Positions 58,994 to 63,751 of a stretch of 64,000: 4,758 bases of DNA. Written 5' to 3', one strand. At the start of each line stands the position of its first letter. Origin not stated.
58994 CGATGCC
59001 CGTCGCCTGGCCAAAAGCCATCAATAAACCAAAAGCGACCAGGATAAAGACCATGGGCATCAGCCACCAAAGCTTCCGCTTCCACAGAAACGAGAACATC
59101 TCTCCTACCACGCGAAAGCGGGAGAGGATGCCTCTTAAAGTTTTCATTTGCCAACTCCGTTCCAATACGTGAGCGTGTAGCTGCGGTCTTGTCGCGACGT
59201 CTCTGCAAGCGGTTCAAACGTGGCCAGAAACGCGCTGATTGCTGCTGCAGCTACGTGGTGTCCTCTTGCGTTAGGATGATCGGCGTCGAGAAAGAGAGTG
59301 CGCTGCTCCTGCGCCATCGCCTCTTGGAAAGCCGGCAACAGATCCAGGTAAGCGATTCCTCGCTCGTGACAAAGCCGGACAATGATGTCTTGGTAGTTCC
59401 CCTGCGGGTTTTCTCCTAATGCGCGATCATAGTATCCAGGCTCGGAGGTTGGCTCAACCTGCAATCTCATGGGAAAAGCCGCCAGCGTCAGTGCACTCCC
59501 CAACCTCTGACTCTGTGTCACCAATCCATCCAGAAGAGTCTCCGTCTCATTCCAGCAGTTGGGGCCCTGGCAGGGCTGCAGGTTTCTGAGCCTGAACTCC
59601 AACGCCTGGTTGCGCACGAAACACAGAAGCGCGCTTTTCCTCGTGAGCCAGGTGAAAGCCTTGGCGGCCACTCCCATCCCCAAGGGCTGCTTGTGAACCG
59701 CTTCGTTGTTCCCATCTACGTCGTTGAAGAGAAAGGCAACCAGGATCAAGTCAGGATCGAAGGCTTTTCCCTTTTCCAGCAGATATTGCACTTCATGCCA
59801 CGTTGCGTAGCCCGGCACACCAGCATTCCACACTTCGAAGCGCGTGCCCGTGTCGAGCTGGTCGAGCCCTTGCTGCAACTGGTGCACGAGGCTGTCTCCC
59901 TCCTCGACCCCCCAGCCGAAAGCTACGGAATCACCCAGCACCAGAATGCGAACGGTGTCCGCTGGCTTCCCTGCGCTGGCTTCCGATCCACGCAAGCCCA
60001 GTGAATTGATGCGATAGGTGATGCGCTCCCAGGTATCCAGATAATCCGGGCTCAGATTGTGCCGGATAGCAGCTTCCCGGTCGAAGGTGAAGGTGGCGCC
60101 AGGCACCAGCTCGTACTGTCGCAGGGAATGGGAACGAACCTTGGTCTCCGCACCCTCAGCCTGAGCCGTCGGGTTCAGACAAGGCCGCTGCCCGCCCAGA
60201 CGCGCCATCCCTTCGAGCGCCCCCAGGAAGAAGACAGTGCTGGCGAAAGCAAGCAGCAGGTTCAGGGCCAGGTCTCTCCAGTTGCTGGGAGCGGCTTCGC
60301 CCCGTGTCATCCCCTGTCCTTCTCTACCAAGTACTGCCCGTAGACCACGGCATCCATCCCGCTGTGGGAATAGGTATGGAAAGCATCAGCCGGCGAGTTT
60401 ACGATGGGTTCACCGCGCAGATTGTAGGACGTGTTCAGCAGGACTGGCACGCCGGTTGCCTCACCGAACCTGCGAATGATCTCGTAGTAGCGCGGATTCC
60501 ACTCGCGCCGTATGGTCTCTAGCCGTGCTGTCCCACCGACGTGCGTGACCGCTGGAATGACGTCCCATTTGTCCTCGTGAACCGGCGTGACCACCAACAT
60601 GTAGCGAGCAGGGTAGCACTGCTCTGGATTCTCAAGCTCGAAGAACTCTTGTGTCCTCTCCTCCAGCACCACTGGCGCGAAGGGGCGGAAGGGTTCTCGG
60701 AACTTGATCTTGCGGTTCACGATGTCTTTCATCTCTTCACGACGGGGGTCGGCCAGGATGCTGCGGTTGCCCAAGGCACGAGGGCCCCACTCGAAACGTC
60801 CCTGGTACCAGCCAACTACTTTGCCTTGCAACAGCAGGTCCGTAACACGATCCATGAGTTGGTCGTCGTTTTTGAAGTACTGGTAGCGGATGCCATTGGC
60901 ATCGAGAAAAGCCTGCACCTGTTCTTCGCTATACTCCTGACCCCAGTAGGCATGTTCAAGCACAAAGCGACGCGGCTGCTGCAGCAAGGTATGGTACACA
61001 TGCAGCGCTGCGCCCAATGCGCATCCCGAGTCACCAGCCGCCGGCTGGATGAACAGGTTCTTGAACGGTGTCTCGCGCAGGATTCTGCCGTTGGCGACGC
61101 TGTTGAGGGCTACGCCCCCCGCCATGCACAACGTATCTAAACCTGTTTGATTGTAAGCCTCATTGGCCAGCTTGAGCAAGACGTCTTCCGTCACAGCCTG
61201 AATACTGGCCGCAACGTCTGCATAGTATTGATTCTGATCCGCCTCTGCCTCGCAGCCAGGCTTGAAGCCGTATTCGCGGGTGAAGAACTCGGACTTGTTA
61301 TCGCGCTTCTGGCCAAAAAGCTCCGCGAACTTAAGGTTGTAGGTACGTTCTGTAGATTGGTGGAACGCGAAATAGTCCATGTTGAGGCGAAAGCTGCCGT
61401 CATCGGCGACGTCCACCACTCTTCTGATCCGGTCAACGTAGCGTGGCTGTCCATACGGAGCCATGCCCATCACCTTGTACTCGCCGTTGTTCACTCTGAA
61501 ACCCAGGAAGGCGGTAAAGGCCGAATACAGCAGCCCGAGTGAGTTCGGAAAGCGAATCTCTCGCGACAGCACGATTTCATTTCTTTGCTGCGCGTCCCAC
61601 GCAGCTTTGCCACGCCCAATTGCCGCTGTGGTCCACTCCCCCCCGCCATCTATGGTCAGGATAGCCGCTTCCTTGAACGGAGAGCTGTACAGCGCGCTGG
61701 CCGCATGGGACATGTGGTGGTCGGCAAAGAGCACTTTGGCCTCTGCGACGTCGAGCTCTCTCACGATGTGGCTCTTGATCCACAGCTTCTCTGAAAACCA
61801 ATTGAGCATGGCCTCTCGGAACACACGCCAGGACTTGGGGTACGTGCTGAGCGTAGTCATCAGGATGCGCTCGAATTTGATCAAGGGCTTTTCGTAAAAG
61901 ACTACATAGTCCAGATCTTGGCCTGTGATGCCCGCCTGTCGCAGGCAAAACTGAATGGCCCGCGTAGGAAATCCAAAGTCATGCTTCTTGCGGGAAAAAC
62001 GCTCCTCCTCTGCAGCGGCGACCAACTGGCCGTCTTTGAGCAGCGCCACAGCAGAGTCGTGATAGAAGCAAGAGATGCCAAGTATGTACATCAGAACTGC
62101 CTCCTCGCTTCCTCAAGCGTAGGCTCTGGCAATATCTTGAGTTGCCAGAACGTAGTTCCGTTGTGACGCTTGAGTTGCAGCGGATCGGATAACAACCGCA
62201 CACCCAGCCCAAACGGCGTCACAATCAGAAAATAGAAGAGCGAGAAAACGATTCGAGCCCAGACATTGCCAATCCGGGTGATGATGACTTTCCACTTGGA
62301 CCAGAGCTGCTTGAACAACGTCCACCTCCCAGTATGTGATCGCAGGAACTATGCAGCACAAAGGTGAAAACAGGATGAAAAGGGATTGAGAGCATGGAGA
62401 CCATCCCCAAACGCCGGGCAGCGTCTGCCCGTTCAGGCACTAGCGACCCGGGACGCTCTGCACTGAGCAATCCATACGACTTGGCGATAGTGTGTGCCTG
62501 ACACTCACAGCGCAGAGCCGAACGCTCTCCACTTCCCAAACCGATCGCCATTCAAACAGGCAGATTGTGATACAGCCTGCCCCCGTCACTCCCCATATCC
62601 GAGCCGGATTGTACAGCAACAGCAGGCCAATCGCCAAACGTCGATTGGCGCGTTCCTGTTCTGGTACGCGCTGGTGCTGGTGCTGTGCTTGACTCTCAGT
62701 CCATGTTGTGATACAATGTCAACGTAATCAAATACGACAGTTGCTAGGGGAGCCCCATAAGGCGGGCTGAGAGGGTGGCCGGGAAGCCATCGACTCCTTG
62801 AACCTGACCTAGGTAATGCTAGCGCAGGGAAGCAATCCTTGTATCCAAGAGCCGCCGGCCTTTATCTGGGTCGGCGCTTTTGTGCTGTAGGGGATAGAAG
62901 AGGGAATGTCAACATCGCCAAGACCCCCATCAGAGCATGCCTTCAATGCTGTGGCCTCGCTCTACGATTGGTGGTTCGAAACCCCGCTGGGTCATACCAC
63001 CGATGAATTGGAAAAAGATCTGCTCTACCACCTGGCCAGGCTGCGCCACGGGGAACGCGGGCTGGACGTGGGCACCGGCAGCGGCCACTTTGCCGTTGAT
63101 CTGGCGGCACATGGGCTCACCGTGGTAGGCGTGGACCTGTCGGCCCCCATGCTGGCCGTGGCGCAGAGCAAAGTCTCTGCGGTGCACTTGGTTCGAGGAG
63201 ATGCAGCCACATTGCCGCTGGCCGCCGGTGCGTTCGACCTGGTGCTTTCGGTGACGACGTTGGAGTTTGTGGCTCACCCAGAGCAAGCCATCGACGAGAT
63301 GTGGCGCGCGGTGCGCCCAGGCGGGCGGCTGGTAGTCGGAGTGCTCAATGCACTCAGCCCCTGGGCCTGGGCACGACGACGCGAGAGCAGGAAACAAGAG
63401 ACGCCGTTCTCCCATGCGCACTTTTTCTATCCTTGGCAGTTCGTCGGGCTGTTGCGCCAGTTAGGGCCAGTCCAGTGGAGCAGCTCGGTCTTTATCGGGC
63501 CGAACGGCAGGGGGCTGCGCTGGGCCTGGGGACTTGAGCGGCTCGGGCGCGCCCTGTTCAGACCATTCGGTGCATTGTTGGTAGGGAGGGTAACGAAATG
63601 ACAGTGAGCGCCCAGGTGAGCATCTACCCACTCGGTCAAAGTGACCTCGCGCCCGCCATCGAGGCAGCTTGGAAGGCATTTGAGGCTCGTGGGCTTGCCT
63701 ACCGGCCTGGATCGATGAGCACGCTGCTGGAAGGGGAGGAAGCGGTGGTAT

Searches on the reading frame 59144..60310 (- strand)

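Call 55: search_protein_families(library=ncbifam, proteins=[window:59144-60310:-], max_evalue=1e-8)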
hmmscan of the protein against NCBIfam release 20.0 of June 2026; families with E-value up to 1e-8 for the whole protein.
window:59144-60310:- (388 aa): 1 family
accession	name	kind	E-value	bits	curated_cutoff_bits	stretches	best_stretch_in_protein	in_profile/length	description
NF047474.1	GDSL_LA_2486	hypoth_equivalog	3.6e-11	42.9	300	0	67-165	47-128/326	LA_2486 family SGNH/GDSL-type esterase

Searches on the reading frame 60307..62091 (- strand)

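Call 55: search_protein_families(library=ncbifam, proteins=[window:60307-62091:-], max_evalue=1e-8)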
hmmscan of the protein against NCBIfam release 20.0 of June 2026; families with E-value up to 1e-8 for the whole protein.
window:60307-62091:- (594 aa): 1 family
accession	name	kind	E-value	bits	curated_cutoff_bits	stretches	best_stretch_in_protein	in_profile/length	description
NF041651.1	nodul_NodU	equivalog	3e-45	155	1000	1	288-566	268-532/556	nodulation protein NodU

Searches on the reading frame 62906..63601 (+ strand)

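Call 55: search_protein_families(library=ncbifam, proteins=[window:62906-63601:+], max_evalue=1e-8)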
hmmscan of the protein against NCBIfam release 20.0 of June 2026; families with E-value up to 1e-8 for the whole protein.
window:62906-63601:+ (231 aa): 23 families
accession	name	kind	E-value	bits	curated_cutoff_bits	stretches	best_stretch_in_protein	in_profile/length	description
NF045667.1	MTase_DVU1556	equivalog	9.2e-21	74.3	155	1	40-148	14-123/213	DVU_1556 family methyltransferase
NF001241.0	PRK00216.1-2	equivalog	1e-20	74.4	327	1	12-147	16-150/231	demethylmenaquinone methyltransferase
TIGR01934.1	MenG_MenH_UbiE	subfamily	1.7e-18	66.7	158.35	1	11-144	3-141/223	ubiquinone/menaquinone biosynthesis methyltransferase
NF007610.0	PRK10258.1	equivalog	1.8e-17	63.6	342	1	38-147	32-141/251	malonyl-ACP O-methyltransferase BioC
NF043040.1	corrin_prot_MT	hypoth_equivalog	1.8e-16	60.2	180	1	18-145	13-148/216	corrinoid protein-associated methyltransferase CpaM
NF001244.0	PRK00216.1-5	equivalog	6.3e-16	58.4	216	1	11-144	12-153/236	bifunctional demethylmenaquinone methyltransferase/2-methoxy-6-polyprenyl-1,4-benzoquinol methylase UbiE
TIGR02072.1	BioC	equivalog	1.3e-15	57.8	184.95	1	35-146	19-134/244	malonyl-ACP O-methyltransferase BioC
NF008823.0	PRK11873.1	subfamily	7.3e-14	51.9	263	1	42-145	71-182/272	arsenite methyltransferase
NF041537.1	ArsM_AhpD_UU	exception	9.1e-14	51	510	1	43-145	71-181/345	arsenite methyltransferase/AhpD domain selenoprotein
TIGR01983.1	UbiG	equivalog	2.2e-13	50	102.95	1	49-148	50-155/228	bifunctional 2-polyprenyl-6-hydroxyphenol methylase/3-demethylubiquinol 3-O-methyltransferase UbiG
NF052510.1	methyltran_MpqE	exception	4.3e-13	49.2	335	1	12-143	11-150/234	methyl-plastoquinone biosynthesis methyltransferase MpqE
NF047649.1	MTase_UXPK_star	exception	8.6e-13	47.9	460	1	42-145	71-182/283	methyltransferase/UXPK-star double selenoprotein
NF001243.0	PRK00216.1-4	equivalog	1e-12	47.9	235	1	43-144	42-151/237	demethylmenaquinone methyltransferase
NF001240.0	PRK00216.1-1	equivalog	1.1e-12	47.6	378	1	11-144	27-168/251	bifunctional demethylmenaquinone methyltransferase/2-methoxy-6-polyprenyl-1,4-benzoquinol methylase UbiE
TIGR02752.1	MenG_heptapren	equivalog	7.1e-12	45.3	419.85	1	42-144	39-149/231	demethylmenaquinone methyltransferase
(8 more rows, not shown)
